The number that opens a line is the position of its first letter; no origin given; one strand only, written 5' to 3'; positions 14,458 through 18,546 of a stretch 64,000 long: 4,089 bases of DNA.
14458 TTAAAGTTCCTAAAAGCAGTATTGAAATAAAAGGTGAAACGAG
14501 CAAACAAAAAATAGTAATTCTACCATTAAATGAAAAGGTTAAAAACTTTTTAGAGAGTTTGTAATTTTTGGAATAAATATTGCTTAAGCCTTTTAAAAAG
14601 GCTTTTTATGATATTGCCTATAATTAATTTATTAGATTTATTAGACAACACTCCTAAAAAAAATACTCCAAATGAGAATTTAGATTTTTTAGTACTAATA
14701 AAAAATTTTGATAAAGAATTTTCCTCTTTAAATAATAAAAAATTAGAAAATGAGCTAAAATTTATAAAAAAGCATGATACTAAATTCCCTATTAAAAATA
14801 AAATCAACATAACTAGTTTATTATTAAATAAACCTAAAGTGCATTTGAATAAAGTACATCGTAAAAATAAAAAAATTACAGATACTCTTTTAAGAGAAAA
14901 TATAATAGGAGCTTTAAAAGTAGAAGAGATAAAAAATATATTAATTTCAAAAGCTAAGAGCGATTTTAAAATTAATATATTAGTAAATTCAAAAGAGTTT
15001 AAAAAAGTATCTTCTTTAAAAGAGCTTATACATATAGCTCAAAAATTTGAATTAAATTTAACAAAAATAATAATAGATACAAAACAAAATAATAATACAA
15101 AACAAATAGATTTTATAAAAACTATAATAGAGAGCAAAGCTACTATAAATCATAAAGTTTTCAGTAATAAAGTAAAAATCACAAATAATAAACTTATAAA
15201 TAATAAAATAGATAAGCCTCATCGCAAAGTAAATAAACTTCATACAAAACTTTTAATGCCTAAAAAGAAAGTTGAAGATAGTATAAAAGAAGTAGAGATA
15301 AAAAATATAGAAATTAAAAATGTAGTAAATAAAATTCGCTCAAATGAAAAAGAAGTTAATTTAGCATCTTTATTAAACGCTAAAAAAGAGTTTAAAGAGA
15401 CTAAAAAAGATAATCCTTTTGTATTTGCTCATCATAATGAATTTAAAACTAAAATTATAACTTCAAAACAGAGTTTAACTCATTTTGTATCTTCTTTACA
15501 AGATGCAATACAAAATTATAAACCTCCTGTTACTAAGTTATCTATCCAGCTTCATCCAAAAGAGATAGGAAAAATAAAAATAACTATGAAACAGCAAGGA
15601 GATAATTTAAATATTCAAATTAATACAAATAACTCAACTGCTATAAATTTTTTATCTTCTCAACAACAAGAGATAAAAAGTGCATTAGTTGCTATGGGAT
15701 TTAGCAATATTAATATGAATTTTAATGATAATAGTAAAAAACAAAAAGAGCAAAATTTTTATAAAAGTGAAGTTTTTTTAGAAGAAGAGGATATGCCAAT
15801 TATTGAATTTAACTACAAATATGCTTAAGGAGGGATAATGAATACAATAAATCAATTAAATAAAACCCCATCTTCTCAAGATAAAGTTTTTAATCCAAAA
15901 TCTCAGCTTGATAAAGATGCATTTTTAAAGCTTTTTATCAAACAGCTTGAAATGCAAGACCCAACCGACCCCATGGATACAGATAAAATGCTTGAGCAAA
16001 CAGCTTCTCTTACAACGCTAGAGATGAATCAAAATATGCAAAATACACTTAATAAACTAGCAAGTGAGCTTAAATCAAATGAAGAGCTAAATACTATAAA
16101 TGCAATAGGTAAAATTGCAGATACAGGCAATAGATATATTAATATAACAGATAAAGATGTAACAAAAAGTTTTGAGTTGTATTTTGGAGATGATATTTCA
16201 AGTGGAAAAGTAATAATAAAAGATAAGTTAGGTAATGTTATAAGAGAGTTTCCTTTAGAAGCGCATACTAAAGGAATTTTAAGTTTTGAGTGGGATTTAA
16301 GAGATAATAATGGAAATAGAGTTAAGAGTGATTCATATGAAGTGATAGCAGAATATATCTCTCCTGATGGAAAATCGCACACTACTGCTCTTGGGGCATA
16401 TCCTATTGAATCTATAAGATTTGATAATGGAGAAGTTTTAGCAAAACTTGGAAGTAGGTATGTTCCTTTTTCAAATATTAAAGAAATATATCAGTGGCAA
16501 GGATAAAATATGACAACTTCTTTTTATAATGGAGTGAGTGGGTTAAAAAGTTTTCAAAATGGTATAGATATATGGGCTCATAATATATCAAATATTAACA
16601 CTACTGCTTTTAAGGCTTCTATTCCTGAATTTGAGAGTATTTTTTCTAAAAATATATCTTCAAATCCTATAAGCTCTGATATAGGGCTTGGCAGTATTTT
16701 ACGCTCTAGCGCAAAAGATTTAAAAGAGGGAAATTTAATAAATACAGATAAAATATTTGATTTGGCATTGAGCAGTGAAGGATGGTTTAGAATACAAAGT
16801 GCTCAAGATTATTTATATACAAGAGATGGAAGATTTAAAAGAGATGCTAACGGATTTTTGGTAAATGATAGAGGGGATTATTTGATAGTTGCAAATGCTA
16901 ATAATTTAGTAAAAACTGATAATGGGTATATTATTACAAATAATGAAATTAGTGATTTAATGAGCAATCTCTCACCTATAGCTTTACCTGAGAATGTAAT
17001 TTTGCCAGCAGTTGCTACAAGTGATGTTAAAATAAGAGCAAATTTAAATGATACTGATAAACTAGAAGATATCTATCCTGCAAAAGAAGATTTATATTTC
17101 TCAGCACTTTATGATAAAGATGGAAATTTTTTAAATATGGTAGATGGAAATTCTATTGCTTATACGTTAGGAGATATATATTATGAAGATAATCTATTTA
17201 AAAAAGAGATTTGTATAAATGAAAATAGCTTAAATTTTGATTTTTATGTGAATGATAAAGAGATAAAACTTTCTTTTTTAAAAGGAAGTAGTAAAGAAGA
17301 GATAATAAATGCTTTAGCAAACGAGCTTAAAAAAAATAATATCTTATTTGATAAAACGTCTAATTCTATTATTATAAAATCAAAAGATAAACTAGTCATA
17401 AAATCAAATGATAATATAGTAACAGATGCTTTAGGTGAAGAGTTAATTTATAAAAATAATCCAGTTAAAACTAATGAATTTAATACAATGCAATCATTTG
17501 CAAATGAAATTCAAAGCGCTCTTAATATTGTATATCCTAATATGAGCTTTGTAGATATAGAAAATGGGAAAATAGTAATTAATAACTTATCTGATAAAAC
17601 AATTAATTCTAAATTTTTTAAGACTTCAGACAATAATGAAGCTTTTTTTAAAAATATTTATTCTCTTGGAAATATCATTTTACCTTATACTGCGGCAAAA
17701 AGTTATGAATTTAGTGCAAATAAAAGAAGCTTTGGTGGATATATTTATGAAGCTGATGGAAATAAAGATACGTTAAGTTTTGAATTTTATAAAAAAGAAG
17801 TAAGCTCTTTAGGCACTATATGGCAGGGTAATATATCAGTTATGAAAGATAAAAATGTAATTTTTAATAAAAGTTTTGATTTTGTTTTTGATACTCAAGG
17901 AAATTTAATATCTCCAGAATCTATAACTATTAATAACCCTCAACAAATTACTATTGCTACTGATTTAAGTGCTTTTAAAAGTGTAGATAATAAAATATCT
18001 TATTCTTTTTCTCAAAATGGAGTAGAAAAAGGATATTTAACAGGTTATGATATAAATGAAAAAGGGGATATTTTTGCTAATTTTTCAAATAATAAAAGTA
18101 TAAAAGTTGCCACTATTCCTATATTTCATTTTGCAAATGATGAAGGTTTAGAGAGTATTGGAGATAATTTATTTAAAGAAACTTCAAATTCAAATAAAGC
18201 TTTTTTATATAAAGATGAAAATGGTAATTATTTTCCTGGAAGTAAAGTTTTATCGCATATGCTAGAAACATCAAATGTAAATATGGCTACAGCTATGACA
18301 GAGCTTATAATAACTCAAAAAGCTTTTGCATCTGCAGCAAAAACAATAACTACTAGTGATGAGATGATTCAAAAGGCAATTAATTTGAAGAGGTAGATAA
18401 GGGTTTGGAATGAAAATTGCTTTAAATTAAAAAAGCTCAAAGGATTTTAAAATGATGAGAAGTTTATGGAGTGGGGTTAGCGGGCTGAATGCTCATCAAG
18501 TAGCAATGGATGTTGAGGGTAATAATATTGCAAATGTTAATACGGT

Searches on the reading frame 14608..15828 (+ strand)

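Call 91: search_protein_families(library=pfam, proteins=[window:14608-15828:+], max_evalue=0.001)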
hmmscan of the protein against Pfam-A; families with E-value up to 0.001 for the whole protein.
window:14608-15828:+ (406 aa): 1 family
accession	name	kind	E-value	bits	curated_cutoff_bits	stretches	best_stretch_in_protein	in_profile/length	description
PF02120.21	Flg_hook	-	1.5e-16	60.4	29.8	1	300-379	4-83/85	Flagellar hook-length control protein FliK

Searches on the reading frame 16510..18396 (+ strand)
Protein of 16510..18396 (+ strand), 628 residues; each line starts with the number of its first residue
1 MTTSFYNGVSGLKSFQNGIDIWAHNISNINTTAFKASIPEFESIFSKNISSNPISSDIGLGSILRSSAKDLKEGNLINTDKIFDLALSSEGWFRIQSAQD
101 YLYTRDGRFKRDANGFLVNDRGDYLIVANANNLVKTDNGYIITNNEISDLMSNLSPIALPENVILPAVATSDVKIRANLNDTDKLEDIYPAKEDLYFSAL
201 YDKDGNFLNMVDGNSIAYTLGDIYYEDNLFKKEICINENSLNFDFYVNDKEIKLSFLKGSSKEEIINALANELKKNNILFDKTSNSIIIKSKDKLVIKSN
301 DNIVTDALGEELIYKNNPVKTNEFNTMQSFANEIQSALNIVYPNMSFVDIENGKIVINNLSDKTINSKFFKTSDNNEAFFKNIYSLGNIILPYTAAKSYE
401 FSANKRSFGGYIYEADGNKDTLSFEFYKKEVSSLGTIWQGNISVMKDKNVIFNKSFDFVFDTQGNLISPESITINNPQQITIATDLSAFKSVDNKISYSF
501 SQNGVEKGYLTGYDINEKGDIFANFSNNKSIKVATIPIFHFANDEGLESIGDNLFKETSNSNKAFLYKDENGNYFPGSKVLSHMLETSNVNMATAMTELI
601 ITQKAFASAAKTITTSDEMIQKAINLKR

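Call 91: search_protein_families(library=pfam, proteins=[window:16510-18396:+], max_evalue=0.001)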
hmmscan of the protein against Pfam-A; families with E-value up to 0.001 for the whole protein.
window:16510-18396:+ (628 aa): 3 families
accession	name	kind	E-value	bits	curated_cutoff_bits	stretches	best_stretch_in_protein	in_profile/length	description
PF06429.18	Flg_bbr_C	-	5.1e-15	55.1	23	1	582-626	2-46/46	Flagellar basal body rod FlgEFG protein C-terminal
PF22692.1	LlgE_F_G_D1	-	1.9e-10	41.2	27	1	87-156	2-44/64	Flagellar hook protein FlgE/F/G D1 domain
PF00460.25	Flg_bb_rod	-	1.7e-05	25.1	20.7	1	5-35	1-31/31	Flagella basal body rod protein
